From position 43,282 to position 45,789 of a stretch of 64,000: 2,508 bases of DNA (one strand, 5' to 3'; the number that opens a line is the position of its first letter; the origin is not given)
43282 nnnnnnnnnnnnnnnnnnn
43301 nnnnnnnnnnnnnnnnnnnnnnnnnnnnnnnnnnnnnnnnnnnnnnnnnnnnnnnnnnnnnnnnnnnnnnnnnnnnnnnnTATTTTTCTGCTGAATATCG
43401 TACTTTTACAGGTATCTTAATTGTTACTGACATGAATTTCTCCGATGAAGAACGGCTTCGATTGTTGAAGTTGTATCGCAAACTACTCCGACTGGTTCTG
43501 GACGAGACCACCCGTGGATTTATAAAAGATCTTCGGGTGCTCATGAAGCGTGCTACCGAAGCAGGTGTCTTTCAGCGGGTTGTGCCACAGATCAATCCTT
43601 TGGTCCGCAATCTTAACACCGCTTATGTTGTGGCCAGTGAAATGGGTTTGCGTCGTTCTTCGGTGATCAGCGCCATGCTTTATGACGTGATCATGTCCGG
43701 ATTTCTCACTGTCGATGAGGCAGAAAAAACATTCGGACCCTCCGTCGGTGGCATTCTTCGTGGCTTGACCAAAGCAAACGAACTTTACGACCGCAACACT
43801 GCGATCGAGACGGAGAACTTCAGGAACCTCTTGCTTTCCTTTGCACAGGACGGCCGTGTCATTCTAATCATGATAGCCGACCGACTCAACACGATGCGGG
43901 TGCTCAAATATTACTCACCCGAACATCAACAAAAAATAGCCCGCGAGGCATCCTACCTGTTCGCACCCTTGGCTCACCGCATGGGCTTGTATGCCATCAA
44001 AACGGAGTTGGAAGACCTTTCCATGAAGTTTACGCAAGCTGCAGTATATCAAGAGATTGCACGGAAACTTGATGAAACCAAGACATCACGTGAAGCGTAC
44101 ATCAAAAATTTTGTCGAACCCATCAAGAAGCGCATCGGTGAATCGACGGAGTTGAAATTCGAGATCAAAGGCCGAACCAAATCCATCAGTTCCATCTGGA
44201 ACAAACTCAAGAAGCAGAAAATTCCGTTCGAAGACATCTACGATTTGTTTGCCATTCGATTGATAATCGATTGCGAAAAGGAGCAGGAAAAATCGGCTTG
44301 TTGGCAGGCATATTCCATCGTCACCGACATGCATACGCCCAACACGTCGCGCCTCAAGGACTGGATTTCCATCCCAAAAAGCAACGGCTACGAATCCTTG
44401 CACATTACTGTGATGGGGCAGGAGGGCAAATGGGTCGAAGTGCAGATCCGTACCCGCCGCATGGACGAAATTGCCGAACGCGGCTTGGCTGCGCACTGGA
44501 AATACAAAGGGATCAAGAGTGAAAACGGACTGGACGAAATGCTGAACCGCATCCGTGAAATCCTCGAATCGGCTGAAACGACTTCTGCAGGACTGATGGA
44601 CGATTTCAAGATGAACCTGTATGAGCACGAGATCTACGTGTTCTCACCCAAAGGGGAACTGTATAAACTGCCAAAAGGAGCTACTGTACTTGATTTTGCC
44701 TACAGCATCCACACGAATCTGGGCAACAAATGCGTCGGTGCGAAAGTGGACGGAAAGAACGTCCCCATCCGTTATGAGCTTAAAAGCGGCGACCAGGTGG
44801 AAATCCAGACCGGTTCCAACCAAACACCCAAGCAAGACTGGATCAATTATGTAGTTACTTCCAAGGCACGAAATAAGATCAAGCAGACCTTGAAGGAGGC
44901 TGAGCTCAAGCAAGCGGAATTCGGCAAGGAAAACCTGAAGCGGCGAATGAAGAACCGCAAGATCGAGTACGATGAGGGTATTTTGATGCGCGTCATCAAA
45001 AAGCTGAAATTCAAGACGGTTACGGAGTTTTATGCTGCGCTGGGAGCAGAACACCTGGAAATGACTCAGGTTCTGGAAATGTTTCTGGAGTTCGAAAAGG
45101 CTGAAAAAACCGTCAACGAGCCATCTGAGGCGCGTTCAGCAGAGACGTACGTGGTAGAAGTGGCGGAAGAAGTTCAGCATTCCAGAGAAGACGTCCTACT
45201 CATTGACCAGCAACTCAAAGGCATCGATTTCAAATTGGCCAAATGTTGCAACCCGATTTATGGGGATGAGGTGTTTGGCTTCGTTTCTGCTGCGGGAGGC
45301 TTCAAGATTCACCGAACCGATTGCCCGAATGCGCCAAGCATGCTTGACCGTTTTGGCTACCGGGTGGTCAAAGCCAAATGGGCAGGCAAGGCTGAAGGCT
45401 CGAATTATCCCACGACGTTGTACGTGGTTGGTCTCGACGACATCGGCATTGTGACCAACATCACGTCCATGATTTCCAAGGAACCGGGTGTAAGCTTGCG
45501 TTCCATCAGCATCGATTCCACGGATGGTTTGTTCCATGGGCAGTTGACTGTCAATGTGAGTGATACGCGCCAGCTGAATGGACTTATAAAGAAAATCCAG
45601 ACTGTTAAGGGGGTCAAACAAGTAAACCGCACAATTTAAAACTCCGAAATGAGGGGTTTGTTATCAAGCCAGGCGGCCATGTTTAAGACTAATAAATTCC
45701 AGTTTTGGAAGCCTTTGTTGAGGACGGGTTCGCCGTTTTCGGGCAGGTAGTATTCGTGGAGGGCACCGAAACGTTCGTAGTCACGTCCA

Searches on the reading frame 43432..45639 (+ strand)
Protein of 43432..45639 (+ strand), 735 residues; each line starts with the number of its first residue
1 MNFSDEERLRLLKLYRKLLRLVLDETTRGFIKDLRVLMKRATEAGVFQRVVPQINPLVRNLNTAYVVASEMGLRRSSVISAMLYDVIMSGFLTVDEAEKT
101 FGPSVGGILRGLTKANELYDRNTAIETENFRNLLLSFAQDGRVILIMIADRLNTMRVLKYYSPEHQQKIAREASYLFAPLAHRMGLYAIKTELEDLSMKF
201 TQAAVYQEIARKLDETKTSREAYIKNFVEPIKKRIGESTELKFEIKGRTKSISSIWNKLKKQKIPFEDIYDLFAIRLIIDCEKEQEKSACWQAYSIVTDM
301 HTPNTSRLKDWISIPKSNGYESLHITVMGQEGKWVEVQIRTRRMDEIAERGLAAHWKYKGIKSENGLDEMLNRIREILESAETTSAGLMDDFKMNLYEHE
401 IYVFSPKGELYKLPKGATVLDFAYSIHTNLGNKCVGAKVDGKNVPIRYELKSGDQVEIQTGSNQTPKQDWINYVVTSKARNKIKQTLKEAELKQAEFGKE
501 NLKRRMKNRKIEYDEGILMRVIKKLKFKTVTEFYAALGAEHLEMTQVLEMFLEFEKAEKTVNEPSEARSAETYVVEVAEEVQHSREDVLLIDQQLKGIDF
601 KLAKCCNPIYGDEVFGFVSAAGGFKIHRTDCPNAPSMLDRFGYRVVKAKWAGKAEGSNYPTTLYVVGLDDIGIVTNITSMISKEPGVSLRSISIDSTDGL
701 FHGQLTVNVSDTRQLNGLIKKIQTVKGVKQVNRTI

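Call 35: search_protein_families(library=pfam, proteins=[window:43432-45639:+], max_evalue=0.0001)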
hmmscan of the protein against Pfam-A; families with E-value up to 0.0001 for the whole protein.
window:43432-45639:+ (735 aa): 5 families
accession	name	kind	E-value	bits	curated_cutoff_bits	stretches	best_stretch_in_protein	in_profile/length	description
PF04607.23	RelA_SpoT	-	4.5e-36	124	27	1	247-360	1-110/113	Region found in RelA / SpoT proteins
PF13328.12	HD_4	-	9.1e-25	87.6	27.2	1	61-186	25-155/156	HD domain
PF02824.27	TGS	-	5.2e-22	78.1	22.2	1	401-459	1-59/60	TGS domain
PF13291.12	ACT_4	-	6.9e-19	68.8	27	1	656-733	2-80/80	ACT domain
PF19296.4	RelA_AH_RIS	-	4.2e-10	40.5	23.8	1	473-628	3-169/185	RelA/SpoT, AH and RIS domains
